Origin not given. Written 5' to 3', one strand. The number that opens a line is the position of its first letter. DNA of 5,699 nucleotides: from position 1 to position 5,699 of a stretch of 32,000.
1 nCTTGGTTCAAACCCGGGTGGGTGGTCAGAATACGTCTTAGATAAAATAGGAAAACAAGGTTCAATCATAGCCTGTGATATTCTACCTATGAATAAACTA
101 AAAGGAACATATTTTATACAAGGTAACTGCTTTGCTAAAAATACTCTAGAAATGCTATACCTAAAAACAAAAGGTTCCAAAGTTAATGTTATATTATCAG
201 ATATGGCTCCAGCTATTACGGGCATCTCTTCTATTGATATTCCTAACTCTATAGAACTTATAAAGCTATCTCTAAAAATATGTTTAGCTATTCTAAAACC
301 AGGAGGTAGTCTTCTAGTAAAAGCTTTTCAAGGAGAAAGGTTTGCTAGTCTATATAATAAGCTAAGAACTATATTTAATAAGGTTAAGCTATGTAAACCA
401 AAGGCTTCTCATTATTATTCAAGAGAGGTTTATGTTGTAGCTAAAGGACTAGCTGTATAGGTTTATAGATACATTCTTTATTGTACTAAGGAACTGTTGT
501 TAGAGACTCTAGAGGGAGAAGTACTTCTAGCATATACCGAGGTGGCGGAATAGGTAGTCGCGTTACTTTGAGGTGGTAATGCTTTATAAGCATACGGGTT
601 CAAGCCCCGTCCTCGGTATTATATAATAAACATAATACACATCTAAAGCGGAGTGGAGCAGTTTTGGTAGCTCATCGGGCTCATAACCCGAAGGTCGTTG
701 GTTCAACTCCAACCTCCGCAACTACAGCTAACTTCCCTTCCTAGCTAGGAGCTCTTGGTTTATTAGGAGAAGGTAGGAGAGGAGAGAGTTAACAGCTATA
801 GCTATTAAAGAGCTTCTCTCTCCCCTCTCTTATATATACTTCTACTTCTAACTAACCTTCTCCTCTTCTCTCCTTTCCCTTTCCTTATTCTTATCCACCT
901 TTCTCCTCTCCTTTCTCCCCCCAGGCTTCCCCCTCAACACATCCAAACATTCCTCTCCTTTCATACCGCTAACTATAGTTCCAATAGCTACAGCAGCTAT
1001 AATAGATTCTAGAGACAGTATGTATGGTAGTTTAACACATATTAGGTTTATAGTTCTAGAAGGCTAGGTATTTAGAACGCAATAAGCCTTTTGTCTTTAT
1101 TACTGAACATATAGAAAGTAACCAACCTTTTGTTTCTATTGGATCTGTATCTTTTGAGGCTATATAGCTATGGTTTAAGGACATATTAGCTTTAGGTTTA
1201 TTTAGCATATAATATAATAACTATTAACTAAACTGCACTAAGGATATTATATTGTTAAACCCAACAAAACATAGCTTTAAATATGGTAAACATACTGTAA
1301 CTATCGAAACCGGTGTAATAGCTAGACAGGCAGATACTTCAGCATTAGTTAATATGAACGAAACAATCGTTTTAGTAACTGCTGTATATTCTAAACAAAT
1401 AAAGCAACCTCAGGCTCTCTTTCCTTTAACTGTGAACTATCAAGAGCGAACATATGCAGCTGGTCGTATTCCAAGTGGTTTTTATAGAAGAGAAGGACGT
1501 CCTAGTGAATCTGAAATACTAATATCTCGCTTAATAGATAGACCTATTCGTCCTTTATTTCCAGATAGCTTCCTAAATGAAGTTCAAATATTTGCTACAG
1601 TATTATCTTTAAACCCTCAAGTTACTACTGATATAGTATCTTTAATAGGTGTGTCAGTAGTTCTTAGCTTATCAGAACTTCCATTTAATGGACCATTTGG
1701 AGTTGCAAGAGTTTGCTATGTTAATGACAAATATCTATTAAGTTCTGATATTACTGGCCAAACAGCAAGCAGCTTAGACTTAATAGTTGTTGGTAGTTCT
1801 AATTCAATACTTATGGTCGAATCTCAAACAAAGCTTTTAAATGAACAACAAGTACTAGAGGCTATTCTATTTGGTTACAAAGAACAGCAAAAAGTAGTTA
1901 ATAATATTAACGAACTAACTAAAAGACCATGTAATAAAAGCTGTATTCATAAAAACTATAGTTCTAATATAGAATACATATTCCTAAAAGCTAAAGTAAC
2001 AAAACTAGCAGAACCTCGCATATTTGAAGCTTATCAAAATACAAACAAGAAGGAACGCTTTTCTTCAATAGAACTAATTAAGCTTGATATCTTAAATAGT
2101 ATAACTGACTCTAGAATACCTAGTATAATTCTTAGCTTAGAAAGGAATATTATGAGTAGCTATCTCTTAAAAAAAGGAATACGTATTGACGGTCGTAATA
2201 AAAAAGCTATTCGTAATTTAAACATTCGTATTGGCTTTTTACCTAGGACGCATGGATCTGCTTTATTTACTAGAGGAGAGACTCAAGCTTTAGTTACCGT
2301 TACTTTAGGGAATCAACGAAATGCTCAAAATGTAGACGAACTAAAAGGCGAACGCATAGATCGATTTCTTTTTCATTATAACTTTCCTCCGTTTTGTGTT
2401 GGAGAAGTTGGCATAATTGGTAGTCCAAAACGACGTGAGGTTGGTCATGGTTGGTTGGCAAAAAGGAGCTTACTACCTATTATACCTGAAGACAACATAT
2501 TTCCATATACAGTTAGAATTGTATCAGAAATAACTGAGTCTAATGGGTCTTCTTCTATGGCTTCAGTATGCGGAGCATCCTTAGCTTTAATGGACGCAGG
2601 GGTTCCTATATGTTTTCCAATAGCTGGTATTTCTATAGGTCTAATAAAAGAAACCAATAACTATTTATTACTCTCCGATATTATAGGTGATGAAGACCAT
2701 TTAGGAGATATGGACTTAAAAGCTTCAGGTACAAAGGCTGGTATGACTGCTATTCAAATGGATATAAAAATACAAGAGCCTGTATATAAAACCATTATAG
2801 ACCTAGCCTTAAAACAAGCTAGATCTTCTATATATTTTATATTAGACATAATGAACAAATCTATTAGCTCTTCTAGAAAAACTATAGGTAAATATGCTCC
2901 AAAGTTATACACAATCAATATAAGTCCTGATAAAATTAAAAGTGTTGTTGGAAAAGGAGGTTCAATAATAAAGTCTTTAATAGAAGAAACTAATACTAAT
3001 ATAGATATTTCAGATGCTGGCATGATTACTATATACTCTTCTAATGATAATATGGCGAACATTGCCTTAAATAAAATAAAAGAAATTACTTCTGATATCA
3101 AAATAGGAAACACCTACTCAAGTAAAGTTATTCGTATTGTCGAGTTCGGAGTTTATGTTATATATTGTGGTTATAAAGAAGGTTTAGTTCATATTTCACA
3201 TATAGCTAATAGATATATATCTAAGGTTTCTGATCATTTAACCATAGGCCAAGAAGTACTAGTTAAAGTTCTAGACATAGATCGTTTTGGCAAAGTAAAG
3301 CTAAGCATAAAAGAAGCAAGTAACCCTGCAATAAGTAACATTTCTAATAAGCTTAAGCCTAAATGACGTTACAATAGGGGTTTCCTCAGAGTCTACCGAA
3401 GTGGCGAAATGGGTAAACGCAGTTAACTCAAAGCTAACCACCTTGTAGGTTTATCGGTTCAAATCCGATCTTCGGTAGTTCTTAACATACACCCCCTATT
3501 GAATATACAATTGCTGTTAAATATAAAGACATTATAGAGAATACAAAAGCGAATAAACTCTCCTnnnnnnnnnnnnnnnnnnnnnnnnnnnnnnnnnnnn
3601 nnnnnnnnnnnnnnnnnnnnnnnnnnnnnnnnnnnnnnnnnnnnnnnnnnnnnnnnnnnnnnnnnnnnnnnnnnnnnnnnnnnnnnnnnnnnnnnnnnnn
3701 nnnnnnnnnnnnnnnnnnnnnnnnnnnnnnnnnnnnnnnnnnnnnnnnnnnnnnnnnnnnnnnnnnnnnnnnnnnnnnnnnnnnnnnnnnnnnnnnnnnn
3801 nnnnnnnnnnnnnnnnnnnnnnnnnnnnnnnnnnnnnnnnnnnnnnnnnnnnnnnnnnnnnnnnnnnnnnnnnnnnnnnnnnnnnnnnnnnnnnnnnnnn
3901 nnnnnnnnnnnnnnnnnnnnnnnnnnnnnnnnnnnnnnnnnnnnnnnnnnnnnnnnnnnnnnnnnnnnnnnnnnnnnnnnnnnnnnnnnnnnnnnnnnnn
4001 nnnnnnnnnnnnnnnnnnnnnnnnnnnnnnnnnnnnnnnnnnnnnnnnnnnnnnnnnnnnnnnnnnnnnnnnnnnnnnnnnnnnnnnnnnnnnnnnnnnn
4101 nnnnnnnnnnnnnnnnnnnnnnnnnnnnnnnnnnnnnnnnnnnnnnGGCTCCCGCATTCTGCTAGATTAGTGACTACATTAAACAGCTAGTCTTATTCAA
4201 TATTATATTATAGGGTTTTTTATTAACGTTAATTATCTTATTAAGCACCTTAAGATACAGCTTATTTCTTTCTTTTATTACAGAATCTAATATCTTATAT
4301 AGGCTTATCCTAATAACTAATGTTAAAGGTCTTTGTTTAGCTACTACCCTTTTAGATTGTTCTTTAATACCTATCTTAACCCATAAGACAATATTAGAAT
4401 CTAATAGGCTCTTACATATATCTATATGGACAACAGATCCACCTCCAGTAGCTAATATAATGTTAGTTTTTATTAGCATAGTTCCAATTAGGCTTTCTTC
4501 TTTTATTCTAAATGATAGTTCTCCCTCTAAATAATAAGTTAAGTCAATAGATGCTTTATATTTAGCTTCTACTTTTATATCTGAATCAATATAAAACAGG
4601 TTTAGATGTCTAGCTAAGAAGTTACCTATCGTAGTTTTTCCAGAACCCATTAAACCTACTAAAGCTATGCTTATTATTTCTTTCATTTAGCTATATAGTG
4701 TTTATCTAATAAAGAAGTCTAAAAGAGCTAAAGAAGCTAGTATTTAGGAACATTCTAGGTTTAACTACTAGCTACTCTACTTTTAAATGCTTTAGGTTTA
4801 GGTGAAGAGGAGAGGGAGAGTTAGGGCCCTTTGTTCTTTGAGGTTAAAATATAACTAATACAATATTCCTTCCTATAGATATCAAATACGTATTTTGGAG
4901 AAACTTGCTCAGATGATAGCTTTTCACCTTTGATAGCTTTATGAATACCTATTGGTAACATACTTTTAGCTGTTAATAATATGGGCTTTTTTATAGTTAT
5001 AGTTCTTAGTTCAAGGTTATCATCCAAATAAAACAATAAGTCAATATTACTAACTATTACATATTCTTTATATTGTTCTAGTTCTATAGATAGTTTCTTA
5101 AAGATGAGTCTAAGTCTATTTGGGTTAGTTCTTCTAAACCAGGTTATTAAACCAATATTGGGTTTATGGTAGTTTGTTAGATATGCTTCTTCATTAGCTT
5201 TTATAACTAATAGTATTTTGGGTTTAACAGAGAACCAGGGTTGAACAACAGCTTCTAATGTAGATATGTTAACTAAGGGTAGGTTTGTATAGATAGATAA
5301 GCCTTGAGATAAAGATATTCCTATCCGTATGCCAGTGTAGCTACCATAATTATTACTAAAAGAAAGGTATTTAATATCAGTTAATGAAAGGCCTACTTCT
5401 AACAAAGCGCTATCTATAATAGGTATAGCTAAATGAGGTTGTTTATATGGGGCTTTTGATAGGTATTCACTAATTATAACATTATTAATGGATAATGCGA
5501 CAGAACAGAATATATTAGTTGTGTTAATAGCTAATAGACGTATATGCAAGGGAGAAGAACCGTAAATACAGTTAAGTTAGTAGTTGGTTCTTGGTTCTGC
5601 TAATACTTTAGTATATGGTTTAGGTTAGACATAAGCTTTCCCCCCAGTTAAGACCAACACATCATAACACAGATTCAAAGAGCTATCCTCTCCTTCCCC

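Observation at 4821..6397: Junction between an Enterobacterales-like AT-rich block and a Betaproteobacteria-like ribosomal/RNAP array on one contiguous molecule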

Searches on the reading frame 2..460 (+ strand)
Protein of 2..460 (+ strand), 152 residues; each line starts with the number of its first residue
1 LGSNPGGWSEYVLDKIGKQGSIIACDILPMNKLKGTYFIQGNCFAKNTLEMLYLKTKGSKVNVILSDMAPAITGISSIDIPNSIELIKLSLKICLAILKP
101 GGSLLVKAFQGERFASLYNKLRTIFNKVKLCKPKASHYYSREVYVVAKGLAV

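Call 21: search_protein_families(library=ncbifam, proteins=[window:2-460:+], max_evalue=0.00001)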
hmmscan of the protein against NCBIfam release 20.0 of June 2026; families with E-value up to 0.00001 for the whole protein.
window:2-460:+ (152 aa): 2 families
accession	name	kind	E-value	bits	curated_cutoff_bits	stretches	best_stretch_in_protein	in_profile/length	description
NF008390.0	PRK11188.1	equivalog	1.5e-48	165.2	269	1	1-149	58-206/209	23S rRNA (uridine(2552)-2'-O)-methyltransferase RlmE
TIGR00438.1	rrmJ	equivalog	3.5e-48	163.6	300.15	1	1-149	39-187/188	23S rRNA (uridine(2552)-2'-O)-methyltransferase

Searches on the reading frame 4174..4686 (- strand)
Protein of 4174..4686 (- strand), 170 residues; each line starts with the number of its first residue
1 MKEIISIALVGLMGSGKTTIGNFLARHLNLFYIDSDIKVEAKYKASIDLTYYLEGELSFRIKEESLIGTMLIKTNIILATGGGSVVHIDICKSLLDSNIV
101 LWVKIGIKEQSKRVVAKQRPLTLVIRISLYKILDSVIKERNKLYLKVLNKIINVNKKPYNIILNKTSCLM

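Call 13: find_encoding_contigs(protein=window:4174-4686:-, flank=10000, max_places=6)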
Protein window:4174-4686:- (170 aa): no gene with exactly this product is on record in the collection.

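Call 21: search_protein_families(library=ncbifam, proteins=[window:4174-4686:-], max_evalue=0.00001)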
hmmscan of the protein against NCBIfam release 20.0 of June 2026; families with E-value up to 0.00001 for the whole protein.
window:4174-4686:- (170 aa): 12 families
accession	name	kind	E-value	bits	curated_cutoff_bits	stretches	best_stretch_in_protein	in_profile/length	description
NF003456.0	PRK05057.1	equivalog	3.2e-30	105.3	195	1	3-166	3-166/173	shikimate kinase AroK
NF010552.0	PRK13946.1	equivalog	5.7e-26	91.3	186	1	6-152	25-170/198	shikimate kinase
NF010555.0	PRK13949.1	equivalog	5.6e-20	72.2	180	1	6-146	3-146/175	shikimate kinase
NF040667.1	hom_kin_desulfo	exception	2.8e-19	69.6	197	1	6-157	2-149/163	homoserine kinase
NF002988.0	PRK03731.1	equivalog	7.6e-19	68.1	161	1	6-168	4-167/174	shikimate kinase AroL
NF010556.0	PRK13951.1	equivalog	1e-18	67.5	560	1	6-146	2-137/492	bifunctional shikimate kinase AroK/3-dehydroquinate synthase AroB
NF010554.0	PRK13948.1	equivalog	2.6e-18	66.3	217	1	7-146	13-150/192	shikimate kinase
NF010553.0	PRK13947.1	equivalog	3.3e-18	66.5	204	1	6-155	3-150/173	shikimate kinase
NF006015.0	PRK08154.1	subfamily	4.3e-17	62.3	204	1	6-146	138-279/314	anaerobic benzoate catabolism transcriptional regulator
NF006610.0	PRK09169.1-4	subfamily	1.3e-14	51.8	4299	1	6-144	2867-3004/3056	hypothetical protein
NF001866.0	PRK00625.1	equivalog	7.5e-11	42.5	142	1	6-139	2-138/173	shikimate kinase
NF010627.0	PRK14021.1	equivalog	3.7e-10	38.8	565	1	8-113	10-119/542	bifunctional shikimate kinase/3-dehydroquinate synthase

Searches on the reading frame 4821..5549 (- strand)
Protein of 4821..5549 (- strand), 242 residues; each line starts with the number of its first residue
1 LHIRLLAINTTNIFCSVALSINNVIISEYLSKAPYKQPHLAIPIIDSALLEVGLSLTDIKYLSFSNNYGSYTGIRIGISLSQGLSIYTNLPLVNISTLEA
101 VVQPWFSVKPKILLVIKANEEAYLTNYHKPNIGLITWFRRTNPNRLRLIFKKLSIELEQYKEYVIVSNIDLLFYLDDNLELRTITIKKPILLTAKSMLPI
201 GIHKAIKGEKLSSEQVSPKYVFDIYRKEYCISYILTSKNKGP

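Call 6: find_encoding_contigs(protein=window:4821-5549:-, flank=10000, max_places=6)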
Protein window:4821-5549:- (242 aa): no gene with exactly this product is on record in the collection.

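Call 21: search_protein_families(library=ncbifam, proteins=[window:4821-5549:-], max_evalue=0.00001)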
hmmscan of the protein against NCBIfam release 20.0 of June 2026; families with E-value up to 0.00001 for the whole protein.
window:4821-5549:- (242 aa): 1 family
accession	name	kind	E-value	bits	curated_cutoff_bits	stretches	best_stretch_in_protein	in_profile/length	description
TIGR03725.1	T6A_YeaZ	equivalog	8.2e-24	84.8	69.3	1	5-221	1-211/212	tRNA (adenosine(37)-N6)-threonylcarbamoyltransferase complex dimerization subunit type 1 TsaB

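Call 49: search_protein_representatives(protein=window:4821-5549:-)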
Query: 242 residues. Proteins with E-value up to 0.001 (for the whole library): 10803; up to 1e-10: 345; up to 1e-30: 1. The best 150 are listed.
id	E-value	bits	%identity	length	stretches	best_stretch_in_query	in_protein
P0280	3.5e-64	232.9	62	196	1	42-235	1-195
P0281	6.4e-21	91.3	34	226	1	2-221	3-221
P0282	3.5e-20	88.9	35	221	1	2-220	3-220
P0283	9.3e-19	84.2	39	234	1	1-137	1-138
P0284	1.1e-18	84.0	33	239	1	2-222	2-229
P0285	7.6e-18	81.3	35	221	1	4-221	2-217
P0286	3.1e-17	79.3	39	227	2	5-118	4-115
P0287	3.3e-17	79.2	40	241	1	3-127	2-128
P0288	3.2e-16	75.9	33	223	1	4-222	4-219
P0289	3.8e-16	75.7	36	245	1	2-141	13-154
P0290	8.8e-16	74.5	42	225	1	1-106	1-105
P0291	1.5e-15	73.8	42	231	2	4-103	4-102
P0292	2.7e-15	72.9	40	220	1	4-131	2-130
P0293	3.1e-15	72.7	34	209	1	4-128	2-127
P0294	3.4e-15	72.6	36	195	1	5-128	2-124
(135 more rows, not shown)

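Call 52: list_cluster_members(proteins=[P0281, P0282, P0283, P0284, P0285, P0286, P0287, P0288, P0289, P0290])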
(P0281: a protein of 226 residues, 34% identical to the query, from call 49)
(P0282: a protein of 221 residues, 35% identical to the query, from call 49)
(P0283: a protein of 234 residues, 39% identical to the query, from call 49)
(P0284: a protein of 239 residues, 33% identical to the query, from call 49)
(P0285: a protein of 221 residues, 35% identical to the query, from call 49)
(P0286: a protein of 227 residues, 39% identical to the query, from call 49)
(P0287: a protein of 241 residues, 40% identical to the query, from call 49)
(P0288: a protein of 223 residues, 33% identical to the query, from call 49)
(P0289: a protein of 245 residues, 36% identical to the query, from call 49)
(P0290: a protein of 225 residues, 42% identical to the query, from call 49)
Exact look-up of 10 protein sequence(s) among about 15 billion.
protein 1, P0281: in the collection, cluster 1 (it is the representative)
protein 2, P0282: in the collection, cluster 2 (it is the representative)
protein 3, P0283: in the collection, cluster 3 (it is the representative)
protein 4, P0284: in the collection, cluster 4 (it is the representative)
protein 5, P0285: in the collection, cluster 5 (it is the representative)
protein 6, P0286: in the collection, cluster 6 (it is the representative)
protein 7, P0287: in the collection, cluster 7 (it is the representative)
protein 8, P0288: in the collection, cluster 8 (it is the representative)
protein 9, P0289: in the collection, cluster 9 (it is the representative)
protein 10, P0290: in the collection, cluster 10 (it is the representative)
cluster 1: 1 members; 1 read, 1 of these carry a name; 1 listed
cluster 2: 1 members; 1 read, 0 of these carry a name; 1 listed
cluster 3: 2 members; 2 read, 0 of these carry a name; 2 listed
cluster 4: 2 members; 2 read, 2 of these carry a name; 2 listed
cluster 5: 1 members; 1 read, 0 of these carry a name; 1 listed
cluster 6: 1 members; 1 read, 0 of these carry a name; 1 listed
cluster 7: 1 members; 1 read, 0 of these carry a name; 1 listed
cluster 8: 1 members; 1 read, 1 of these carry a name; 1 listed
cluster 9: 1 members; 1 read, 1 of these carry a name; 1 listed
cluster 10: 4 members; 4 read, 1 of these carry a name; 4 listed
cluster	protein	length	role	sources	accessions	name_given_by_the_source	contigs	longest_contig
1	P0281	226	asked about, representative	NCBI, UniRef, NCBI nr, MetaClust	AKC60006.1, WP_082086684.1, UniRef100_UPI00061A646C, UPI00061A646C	tRNA (adenosine(37)-N6)-threonylcarbamoyltransferase complex dimerization subunit type 1 ... | status=active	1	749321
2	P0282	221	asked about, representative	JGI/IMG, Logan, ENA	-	-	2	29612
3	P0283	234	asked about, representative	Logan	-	-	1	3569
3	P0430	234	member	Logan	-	-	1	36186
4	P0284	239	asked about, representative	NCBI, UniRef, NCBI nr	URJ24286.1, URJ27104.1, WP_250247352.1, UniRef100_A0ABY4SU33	tRNA (adenosine(37)-N6)-threonylcarbamoyltransferase complex dimerization subunit type 1 ... | tRNA threonylcarbamoyladenosine biosynthesis protein TsaB n=1 Tax=Candidatus ...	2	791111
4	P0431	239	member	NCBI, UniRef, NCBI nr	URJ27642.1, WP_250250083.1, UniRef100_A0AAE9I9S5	tRNA (adenosine(37)-N6)-threonylcarbamoyltransferase complex dimerization subunit type 1 ... | tRNA threonylcarbamoyladenosine biosynthesis protein TsaB n=1 Tax=Candidatus ...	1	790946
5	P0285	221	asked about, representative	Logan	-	-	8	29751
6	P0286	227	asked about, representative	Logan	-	-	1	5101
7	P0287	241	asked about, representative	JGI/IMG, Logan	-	-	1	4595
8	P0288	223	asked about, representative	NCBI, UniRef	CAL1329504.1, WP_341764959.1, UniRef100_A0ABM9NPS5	tRNA (adenosine(37)-N6)-threonylcarbamoyltransferase complex dimerization subunit type 1 ... | tRNA threonylcarbamoyladenosine biosynthesis protein TsaB n=1 Tax=Candidatus Providencia ...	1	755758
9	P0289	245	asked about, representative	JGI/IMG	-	tRNA threonylcarbamoyladenosine biosynthesis protein TsaB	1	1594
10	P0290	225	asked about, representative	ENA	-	-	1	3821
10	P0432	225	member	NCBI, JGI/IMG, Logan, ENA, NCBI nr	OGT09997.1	MAG: tRNA (adenosine(37)-N6)-threonylcarbamoyltransferase complex dimerization subunit ...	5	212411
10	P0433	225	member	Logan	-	-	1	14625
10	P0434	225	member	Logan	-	-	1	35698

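Call 64: search_solved_structures(query=window:4821-5549:-, max_evalue=0.001)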
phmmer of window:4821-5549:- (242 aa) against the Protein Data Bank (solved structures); distinct sequences matched with E-value up to 0.001: 7.
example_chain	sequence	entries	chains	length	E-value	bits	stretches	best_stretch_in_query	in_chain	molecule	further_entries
3zet_A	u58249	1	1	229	1.6e-19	73.6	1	4-221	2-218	PUTATIVE M22 PEPTIDASE YEAZ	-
2gel_A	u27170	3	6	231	1.6e-19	73.6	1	4-221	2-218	Putative Gram negative resuscitation promoting factor | PUTATIVE M22 PEPTIDASE YEAZ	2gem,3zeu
3r6m_A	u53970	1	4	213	2.2e-19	73.2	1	4-127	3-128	YeaZ, resuscitation promoting factor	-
1okj_A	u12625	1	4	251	2e-18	70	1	3-221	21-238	TRNA THREONYLCARBAMOYLADENOSINE BIOSYNTHESIS PROTEIN TSAB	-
4wq4_C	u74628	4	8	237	2.9e-18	69.5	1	4-221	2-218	tRNA threonylcarbamoyladenosine biosynthesis protein TsaB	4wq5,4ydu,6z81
4y0w_A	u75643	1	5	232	2.4e-09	40.3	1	4-104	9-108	YeaZ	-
5br9_A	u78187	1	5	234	2.5e-09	40.3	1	4-104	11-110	Uncharacterized protein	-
